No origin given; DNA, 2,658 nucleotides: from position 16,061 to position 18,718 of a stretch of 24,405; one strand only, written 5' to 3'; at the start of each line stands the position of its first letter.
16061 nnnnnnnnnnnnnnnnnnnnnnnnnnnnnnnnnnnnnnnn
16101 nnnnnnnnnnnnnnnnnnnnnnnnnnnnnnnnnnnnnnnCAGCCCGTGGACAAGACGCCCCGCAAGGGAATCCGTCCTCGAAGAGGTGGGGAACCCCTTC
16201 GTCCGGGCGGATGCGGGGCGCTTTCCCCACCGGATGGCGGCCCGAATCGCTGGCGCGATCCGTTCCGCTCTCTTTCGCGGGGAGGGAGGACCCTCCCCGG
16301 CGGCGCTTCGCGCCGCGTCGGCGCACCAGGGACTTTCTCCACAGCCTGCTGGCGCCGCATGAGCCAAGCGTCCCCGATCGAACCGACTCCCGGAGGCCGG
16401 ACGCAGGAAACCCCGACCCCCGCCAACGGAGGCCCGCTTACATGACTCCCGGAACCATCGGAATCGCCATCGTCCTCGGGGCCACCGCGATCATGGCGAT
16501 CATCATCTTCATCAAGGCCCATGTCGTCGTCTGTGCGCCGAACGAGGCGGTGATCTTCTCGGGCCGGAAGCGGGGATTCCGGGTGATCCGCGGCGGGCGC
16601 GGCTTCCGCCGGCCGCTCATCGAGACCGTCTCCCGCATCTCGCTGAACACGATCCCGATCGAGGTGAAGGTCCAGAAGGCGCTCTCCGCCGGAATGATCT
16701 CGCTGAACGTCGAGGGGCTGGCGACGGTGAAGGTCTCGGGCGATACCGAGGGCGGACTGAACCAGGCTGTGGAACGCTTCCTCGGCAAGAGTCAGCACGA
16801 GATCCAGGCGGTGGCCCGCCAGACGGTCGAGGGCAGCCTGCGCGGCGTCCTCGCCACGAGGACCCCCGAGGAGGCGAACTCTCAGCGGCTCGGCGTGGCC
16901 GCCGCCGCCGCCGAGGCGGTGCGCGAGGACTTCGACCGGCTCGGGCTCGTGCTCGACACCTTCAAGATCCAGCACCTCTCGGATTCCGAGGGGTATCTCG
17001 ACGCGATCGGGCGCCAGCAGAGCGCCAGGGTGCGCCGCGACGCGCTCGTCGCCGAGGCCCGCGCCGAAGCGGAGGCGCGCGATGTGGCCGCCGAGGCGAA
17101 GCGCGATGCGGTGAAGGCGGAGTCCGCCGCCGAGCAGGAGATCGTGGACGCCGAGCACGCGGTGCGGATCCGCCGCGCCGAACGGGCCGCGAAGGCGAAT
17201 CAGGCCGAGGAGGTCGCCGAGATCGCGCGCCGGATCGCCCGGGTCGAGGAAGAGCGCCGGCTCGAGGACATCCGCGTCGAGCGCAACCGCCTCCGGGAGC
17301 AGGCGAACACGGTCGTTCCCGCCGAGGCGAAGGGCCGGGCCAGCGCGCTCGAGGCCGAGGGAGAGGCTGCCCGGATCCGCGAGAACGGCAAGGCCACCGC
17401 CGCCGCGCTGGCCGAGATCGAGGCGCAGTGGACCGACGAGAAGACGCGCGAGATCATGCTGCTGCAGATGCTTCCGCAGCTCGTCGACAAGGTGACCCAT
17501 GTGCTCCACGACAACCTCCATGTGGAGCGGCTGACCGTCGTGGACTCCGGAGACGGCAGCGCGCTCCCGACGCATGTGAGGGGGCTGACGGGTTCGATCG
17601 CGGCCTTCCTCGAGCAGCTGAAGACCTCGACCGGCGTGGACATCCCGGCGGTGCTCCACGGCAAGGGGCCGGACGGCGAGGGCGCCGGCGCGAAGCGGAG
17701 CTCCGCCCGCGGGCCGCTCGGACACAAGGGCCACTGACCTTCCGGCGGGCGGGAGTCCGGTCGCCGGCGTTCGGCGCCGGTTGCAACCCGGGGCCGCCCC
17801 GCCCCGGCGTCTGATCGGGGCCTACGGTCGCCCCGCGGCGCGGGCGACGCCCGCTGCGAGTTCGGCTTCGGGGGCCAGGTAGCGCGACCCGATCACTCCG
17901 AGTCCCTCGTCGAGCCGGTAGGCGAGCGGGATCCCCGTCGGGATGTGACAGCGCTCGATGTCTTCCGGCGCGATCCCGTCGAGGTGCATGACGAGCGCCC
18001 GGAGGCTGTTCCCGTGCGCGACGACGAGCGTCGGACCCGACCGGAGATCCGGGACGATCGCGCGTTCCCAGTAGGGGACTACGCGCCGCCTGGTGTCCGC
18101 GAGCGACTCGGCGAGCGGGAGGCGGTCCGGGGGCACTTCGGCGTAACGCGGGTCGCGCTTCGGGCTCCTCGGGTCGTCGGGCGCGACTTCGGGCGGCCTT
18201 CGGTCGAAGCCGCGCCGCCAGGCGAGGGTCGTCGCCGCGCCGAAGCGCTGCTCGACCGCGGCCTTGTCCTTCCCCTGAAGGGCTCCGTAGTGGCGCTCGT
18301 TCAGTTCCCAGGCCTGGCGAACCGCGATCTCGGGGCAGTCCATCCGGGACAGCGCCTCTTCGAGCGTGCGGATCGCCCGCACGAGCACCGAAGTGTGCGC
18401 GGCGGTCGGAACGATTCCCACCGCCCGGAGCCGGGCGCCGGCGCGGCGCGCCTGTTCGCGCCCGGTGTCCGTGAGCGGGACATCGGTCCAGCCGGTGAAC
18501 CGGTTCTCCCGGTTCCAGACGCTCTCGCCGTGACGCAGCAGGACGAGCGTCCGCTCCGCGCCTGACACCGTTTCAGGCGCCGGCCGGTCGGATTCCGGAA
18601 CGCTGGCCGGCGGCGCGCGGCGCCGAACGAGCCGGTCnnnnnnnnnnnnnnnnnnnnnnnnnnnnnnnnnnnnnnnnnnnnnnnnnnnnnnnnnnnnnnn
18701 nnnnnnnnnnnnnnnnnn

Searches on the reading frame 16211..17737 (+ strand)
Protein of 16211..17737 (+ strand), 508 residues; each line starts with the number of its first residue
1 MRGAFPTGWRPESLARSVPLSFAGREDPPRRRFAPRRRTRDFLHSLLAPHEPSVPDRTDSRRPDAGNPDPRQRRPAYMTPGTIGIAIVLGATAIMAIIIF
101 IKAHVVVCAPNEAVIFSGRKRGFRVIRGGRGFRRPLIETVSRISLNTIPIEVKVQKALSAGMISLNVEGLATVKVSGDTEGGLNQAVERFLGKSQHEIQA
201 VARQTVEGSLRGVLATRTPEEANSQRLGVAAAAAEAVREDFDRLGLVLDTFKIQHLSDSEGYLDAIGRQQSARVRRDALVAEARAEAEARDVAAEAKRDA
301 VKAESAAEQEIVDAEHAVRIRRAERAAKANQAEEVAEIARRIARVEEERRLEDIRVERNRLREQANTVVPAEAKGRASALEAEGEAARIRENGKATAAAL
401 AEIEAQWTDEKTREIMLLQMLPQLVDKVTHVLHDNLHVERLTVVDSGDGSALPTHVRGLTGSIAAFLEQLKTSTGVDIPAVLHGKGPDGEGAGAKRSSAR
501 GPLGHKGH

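Call 57: search_protein_families(library=pfam, proteins=[window:16211-17737:+], max_evalue=0.001)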
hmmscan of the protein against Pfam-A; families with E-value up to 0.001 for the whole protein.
window:16211-17737:+ (508 aa): 1 family
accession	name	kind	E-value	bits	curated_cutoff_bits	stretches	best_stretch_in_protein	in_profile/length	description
PF01145.31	Band_7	-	3.8e-25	89.4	23.6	1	110-287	5-176/176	SPFH domain / Band 7 family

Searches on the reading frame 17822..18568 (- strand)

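Call 57: search_protein_families(library=pfam, proteins=[window:17822-18568:-], max_evalue=0.001)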
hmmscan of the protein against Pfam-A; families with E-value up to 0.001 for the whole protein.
window:17822-18568:- (248 aa): 1 family
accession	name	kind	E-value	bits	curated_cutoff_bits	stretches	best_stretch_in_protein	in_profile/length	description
PF00300.27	His_Phos_1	-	3.3e-37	128.5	21.7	2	8-127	1-115/194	Histidine phosphatase superfamily (branch 1)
